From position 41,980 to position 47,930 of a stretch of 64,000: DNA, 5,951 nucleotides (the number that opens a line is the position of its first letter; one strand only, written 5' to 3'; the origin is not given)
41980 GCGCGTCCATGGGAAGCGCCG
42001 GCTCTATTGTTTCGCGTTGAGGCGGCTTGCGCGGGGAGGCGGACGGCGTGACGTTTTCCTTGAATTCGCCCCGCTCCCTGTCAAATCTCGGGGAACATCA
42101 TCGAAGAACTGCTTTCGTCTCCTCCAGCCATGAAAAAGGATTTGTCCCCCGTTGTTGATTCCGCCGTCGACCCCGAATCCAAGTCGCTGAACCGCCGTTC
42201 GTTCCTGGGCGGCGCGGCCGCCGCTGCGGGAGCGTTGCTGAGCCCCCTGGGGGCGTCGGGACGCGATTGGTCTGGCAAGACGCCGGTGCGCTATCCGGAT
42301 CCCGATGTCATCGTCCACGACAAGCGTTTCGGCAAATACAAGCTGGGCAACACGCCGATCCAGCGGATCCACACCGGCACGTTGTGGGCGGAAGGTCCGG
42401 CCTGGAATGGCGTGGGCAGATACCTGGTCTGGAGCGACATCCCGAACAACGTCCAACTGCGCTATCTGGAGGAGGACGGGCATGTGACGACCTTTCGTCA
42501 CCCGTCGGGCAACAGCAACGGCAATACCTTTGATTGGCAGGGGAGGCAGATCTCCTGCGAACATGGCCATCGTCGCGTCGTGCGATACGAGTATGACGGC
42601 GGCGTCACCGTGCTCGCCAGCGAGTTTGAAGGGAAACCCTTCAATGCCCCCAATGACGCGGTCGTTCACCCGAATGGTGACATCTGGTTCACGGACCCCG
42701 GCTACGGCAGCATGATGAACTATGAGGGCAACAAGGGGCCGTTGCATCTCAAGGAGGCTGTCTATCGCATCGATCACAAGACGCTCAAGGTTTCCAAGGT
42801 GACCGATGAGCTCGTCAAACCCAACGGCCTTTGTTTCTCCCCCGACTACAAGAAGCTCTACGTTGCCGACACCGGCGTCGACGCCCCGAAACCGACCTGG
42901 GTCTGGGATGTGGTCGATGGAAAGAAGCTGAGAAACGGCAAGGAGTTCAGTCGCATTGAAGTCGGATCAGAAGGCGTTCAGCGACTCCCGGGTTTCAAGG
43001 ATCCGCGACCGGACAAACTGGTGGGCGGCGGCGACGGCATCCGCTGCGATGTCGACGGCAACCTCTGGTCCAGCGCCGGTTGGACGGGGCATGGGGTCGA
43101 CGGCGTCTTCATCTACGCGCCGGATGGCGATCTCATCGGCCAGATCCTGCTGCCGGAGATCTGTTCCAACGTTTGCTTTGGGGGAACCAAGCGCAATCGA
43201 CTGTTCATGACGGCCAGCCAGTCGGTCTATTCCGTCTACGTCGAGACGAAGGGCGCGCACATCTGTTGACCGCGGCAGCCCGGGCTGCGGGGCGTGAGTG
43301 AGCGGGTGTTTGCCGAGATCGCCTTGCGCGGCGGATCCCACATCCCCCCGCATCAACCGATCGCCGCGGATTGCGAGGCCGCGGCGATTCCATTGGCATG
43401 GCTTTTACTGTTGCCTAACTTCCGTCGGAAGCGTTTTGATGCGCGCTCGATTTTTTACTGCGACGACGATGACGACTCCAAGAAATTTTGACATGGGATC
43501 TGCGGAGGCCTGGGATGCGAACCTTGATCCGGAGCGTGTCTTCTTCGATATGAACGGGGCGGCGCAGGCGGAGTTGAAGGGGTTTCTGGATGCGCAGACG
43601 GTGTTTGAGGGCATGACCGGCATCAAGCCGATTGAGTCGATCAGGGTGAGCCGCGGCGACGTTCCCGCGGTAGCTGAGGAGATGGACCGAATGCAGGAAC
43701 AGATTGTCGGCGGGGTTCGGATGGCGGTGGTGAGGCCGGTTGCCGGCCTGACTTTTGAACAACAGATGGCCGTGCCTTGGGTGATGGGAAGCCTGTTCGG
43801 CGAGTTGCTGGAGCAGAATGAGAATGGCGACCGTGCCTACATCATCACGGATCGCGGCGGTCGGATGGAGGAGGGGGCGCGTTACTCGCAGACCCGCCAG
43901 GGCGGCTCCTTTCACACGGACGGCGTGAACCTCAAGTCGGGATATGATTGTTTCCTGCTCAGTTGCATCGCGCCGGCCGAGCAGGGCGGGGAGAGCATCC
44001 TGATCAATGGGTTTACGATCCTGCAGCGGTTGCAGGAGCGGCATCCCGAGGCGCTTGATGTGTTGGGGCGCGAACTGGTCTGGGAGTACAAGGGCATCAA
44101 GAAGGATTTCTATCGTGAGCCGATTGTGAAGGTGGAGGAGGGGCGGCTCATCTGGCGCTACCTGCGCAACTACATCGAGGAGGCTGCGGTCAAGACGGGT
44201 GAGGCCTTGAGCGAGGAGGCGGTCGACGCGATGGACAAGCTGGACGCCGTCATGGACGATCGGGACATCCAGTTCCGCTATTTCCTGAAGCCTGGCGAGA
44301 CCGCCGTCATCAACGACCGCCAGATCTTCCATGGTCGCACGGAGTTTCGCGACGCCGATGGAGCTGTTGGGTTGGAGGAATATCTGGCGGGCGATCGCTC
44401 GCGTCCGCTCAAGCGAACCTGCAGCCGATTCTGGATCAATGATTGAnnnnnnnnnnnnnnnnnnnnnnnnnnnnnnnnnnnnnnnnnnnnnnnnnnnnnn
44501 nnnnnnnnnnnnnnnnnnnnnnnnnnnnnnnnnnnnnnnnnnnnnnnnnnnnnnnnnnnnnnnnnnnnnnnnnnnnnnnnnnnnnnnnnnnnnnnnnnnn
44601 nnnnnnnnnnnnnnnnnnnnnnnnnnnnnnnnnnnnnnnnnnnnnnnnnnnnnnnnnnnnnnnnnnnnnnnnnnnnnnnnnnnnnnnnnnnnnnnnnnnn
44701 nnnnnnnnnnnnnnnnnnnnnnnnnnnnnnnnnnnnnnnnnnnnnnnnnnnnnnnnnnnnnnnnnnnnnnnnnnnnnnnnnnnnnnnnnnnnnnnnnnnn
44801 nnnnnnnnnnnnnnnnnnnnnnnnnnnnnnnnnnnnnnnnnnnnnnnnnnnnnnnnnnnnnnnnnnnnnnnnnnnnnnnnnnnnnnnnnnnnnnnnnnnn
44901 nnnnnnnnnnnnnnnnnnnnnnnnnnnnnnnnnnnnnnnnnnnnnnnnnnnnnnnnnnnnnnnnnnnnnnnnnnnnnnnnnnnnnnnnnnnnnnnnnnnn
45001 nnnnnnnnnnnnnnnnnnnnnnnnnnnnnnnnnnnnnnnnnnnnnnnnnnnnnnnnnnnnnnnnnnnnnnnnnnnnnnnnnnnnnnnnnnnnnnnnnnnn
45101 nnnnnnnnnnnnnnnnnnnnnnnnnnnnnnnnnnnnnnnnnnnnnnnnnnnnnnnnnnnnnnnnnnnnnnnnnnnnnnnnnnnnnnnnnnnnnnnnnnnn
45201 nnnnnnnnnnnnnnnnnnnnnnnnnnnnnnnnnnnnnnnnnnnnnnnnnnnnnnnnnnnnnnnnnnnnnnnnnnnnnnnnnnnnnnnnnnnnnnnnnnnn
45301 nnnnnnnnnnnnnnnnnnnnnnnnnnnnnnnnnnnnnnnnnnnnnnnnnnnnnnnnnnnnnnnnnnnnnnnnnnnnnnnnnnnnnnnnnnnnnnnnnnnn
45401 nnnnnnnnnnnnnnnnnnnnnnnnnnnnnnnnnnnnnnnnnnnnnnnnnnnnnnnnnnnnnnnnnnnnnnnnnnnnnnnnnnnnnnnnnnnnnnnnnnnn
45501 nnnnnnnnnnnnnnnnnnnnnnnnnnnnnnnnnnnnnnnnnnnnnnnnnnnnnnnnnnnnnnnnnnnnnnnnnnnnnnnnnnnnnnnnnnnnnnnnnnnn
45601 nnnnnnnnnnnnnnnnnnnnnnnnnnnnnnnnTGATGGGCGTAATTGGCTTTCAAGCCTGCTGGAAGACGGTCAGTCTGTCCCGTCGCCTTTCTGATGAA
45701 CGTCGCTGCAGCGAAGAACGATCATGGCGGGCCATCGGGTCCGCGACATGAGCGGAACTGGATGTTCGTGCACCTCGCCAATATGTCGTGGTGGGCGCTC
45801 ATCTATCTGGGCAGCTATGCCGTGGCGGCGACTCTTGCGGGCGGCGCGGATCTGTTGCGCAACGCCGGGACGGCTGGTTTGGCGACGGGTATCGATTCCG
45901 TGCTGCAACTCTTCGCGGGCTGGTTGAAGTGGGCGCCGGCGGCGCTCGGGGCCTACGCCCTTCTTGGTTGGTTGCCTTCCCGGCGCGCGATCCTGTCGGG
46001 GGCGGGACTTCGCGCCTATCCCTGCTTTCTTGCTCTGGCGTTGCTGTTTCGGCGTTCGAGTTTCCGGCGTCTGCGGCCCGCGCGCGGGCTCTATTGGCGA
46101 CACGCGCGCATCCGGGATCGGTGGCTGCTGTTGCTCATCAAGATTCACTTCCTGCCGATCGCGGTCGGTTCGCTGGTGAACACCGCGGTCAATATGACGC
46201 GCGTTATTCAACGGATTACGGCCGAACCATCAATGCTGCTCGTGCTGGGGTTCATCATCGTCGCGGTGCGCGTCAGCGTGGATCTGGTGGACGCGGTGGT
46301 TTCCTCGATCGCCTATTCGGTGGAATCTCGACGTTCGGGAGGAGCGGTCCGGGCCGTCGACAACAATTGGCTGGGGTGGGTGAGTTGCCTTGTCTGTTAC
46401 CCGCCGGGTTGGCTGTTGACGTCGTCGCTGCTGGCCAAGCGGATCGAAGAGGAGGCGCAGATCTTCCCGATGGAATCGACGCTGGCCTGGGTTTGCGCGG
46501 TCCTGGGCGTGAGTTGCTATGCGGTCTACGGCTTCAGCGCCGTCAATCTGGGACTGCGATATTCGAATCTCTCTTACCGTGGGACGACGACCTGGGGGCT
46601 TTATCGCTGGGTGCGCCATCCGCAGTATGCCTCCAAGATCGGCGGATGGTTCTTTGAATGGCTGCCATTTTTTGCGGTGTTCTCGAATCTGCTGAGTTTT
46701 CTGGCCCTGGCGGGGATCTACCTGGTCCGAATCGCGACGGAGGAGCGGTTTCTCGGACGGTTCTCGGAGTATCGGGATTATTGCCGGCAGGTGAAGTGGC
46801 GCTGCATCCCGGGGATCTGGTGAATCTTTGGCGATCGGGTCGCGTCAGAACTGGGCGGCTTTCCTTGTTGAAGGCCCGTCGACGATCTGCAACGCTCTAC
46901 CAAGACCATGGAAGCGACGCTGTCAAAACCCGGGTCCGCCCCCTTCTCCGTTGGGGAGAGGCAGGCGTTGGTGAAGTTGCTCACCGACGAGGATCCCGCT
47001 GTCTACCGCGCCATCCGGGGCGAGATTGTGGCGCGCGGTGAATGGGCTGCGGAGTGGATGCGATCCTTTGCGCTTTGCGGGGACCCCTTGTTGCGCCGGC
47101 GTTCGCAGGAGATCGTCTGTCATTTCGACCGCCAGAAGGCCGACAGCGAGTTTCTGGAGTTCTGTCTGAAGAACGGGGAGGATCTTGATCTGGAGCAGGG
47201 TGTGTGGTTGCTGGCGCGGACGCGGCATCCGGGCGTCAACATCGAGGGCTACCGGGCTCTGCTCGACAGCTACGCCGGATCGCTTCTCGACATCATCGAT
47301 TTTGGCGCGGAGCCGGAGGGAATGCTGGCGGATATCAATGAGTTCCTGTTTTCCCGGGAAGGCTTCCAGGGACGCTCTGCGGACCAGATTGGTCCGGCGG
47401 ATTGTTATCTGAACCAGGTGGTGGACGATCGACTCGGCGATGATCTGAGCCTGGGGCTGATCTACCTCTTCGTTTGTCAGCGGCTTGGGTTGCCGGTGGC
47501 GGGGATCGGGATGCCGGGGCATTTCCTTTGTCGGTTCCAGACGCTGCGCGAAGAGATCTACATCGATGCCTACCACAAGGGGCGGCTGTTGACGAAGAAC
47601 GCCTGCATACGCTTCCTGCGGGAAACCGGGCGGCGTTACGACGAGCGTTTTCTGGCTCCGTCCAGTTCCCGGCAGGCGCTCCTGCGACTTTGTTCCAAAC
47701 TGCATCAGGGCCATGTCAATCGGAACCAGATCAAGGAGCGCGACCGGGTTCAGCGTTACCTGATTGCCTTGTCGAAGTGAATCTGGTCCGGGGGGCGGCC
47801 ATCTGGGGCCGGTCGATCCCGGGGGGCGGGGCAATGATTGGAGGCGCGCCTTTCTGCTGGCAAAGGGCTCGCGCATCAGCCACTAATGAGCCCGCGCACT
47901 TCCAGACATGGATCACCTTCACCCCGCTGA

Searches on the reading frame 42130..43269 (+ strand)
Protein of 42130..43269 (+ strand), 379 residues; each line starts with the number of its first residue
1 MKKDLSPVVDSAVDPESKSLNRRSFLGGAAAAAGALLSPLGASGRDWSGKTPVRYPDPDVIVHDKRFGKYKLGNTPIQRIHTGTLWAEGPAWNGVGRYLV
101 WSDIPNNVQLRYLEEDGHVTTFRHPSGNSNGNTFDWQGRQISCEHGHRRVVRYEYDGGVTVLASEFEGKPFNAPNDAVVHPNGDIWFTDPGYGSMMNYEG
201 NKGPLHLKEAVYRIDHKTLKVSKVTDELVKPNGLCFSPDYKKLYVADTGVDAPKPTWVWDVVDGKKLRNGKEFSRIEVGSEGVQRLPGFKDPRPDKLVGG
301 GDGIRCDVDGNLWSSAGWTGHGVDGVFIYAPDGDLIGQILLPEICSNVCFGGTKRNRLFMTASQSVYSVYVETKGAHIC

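Call 37: search_protein_families(library=pfam, proteins=[window:42130-43269:+], max_evalue=0.0001)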
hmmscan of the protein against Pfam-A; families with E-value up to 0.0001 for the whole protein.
window:42130-43269:+ (379 aa): 1 family
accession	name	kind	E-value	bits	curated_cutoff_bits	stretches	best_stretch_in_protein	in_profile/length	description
PF08450.18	SGL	-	1.2e-46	159.8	26.3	1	86-363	1-245/246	SMP-30/Gluconolactonase/LRE-like region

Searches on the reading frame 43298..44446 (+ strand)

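Call 37: search_protein_families(library=pfam, proteins=[window:43298-44446:+], max_evalue=0.0001)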
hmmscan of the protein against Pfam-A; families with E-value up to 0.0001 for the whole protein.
window:43298-44446:+ (382 aa): 1 family
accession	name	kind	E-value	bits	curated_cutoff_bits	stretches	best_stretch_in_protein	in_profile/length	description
PF02668.22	TauD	-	5.4e-23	82.7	27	1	134-352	31-257/267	Taurine catabolism dioxygenase TauD, TfdA family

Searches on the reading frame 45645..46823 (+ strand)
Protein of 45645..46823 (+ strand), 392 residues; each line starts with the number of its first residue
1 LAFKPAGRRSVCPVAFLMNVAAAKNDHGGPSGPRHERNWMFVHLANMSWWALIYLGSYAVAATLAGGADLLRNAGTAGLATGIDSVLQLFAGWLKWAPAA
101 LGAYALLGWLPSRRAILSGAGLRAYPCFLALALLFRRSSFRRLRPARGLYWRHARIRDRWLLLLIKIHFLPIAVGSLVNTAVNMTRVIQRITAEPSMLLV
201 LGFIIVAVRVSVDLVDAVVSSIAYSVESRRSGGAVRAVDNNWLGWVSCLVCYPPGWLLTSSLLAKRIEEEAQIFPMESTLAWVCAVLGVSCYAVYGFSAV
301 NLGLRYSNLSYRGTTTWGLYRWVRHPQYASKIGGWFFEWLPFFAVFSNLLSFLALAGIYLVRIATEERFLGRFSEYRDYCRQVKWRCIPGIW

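Call 3: search_protein_families(library=pfam, proteins=[window:45645-46823:+], max_evalue=0.01)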
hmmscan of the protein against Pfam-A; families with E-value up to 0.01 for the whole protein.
window:45645-46823:+ (392 aa): 1 family
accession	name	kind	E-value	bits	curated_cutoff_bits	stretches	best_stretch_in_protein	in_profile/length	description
PF04140.19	ICMT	-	6.1e-05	23.8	24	1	315-370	36-93/95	Isoprenylcysteine carboxyl methyltransferase (ICMT) family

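Call 4: search_protein_families(library=ncbifam, proteins=[window:45645-46823:+], max_evalue=0.01)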
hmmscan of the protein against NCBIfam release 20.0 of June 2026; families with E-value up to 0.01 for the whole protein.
window:45645-46823:+ (392 aa): 2 families
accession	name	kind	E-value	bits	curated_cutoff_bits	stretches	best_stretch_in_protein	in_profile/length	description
NF040696.1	isopcys_mtase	equivalog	4.3e-06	26.7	160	1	281-390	75-189/190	protein-S-isoprenylcysteine O-methyltransferase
NF045656.1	MeththiolMtaseMddA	equivalog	0.0016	17.7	270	1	288-384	139-234/238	methanethiol S-methyltransferase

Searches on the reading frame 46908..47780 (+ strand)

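Call 3: search_protein_families(library=pfam, proteins=[window:46908-47780:+], max_evalue=0.01)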
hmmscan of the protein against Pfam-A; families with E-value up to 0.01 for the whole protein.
window:46908-47780:+ (290 aa): 1 family
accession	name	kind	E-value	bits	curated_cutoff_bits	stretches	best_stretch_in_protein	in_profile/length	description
PF13369.12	Transglut_core2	-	1.5e-34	119.2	23.5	1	119-262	7-154/155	Transglutaminase-like superfamily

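Call 4: search_protein_families(library=ncbifam, proteins=[window:46908-47780:+], max_evalue=0.01)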
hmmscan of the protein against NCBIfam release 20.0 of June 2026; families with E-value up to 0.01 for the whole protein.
window:46908-47780:+ (290 aa): 1 family
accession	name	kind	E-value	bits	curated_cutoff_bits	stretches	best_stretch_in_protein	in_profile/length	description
NF008188.0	PRK10941.1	equivalog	1.8e-06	27.6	391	1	147-229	66-148/269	invasion regulator SirB1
